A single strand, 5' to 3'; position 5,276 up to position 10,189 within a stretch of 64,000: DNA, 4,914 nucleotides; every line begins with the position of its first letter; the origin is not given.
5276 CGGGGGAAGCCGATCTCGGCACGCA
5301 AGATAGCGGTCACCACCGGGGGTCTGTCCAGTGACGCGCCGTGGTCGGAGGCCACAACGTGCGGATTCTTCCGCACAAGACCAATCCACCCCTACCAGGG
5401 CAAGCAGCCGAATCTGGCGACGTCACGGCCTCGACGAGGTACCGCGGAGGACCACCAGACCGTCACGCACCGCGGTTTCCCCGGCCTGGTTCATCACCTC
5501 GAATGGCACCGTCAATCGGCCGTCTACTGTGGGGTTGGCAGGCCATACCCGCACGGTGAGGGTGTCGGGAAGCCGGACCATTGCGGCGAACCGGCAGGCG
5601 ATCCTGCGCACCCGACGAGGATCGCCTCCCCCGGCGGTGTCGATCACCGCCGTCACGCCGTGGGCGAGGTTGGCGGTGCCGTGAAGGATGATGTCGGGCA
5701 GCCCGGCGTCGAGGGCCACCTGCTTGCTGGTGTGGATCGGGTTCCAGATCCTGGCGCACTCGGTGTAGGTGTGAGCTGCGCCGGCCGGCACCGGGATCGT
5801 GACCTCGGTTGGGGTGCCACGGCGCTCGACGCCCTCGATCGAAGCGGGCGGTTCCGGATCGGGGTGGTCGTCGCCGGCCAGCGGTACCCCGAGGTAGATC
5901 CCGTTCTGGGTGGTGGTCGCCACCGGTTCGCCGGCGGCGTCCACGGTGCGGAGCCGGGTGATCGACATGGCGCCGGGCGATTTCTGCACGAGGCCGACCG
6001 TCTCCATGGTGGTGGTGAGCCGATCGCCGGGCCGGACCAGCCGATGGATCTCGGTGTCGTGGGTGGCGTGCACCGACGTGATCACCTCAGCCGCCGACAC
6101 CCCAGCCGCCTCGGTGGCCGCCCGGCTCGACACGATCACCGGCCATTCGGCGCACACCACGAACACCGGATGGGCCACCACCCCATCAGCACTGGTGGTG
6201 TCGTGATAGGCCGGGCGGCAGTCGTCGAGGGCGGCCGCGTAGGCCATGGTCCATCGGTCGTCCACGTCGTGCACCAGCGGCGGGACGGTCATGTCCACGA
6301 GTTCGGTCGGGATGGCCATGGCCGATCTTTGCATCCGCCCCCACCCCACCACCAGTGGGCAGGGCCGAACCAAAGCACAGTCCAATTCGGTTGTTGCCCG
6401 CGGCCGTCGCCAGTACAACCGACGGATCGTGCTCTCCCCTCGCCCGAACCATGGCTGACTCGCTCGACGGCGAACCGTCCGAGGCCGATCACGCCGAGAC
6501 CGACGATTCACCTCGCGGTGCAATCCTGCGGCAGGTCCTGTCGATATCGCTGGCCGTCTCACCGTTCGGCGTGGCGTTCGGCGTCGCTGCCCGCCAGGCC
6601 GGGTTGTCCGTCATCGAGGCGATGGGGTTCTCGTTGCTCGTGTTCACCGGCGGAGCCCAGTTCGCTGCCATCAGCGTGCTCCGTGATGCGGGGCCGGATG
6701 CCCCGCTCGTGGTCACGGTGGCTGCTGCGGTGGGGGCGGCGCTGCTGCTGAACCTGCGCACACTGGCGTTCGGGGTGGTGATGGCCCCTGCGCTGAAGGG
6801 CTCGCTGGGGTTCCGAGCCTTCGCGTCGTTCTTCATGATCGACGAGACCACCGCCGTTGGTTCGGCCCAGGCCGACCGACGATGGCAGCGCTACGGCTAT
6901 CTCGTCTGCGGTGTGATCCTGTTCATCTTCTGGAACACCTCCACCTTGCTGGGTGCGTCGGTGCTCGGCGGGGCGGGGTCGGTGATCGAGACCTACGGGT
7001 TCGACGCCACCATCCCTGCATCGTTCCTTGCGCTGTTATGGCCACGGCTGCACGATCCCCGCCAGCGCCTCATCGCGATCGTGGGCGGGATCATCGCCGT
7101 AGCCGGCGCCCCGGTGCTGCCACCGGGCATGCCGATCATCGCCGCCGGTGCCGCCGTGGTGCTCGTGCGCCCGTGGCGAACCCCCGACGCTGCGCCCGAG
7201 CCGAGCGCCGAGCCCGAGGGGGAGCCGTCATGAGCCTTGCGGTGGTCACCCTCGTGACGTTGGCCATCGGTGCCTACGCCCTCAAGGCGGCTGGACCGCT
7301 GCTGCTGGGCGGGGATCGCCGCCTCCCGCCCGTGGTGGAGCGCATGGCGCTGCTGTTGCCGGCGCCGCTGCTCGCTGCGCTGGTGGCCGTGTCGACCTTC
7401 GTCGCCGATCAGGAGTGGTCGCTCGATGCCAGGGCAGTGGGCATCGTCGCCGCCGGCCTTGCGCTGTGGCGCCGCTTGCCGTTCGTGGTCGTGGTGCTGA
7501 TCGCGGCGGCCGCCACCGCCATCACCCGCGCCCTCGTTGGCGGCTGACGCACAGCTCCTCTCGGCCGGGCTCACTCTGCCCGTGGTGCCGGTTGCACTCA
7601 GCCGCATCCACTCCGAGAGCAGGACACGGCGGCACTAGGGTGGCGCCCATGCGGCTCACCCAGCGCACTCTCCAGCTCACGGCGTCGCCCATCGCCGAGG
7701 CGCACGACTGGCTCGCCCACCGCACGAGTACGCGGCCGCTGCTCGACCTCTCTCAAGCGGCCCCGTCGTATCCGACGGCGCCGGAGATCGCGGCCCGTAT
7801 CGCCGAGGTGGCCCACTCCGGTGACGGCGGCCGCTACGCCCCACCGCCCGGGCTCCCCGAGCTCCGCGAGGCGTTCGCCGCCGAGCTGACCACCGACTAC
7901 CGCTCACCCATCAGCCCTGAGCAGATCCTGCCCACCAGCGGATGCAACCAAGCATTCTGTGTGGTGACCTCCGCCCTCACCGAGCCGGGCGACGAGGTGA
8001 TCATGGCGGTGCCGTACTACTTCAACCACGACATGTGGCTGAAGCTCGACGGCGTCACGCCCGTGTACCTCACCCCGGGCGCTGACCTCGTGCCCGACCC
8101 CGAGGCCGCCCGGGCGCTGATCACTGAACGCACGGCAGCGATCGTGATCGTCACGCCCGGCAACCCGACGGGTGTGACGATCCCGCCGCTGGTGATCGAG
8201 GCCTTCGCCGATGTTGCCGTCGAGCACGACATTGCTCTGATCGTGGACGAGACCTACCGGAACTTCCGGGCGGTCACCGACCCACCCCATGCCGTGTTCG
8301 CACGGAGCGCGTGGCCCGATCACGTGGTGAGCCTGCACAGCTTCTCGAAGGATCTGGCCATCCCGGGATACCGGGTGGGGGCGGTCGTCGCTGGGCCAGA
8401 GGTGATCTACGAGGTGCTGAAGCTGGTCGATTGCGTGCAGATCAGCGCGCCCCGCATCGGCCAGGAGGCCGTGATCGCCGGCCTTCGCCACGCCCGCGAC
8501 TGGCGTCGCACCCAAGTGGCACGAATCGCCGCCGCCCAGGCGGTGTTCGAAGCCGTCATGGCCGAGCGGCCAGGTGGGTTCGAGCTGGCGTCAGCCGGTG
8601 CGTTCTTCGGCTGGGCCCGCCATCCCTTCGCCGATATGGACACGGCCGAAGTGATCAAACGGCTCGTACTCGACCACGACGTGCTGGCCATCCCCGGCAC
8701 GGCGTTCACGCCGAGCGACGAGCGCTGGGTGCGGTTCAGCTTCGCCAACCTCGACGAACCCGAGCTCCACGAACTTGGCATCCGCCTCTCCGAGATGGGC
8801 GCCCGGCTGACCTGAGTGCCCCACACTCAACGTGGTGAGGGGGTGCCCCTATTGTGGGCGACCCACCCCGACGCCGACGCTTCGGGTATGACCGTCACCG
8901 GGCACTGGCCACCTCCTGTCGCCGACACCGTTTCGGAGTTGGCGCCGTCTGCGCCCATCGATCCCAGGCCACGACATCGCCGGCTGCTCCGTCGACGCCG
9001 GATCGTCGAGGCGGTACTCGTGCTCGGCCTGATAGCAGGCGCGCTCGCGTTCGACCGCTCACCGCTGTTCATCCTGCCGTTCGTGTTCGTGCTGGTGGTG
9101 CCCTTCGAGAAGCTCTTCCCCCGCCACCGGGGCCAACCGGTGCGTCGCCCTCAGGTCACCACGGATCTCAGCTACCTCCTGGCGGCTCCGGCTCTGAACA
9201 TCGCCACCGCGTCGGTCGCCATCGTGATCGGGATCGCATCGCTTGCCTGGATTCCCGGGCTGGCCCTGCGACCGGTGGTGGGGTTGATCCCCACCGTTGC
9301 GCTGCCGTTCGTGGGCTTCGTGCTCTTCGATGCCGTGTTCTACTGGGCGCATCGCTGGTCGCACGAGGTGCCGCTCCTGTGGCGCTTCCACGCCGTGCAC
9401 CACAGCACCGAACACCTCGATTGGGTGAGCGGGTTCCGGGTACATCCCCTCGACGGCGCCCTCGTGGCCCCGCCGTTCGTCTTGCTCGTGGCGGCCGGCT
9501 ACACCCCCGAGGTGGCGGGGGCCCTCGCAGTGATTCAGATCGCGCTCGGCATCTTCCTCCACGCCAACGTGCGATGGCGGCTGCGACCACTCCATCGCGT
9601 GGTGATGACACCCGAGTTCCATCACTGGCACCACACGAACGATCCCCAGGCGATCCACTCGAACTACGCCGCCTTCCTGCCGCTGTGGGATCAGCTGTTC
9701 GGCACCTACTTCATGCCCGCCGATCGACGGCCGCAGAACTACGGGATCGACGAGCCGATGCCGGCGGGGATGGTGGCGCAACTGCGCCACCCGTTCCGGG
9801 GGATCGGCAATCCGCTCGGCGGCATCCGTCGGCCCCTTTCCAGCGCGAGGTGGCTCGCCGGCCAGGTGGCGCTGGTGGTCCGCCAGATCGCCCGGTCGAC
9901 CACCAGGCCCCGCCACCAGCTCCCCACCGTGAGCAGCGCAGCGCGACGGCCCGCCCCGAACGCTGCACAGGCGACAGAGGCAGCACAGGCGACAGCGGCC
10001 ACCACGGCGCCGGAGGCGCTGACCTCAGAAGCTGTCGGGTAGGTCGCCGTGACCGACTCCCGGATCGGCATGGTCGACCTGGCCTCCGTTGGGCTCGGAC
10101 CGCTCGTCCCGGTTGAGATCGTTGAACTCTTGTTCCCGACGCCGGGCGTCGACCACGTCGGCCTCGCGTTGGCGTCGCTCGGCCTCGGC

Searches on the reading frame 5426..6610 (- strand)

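Call 49: search_protein_families(library=pfam, proteins=[window:5426-6610:-], max_evalue=0.00001)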
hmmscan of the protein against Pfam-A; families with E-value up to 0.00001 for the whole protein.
window:5426-6610:- (395 aa): 2 families
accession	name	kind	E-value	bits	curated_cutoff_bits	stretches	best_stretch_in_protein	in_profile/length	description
PF01575.25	MaoC_dehydratas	-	2.4e-17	63.1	27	1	270-359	14-103/123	MaoC like domain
PF13452.11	FAS1_DH_region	-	2.8e-10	40.9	22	1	123-232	21-131/132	FAS1-like, dehydratase domain region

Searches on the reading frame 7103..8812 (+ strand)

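Call 73: search_protein_families(library=pfam, proteins=[window:7103-8812:+], max_evalue=0.00001)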
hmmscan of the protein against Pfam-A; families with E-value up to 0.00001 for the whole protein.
window:7103-8812:+ (570 aa): 1 family
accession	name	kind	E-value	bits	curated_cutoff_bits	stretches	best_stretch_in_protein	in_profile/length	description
PF00155.27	Aminotran_1_2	-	4.2e-46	158.2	19.7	1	213-558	3-357/361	Aminotransferase class I and II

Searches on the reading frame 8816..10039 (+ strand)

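Call 49: search_protein_families(library=pfam, proteins=[window:8816-10039:+], max_evalue=0.00001)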
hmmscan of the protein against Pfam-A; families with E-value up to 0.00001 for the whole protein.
window:8816-10039:+ (408 aa): 1 family
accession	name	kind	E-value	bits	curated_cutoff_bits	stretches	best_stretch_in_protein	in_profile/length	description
PF04116.19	FA_hydroxylase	-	1.1e-28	100.8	31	1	166-297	3-132/132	Fatty acid hydroxylase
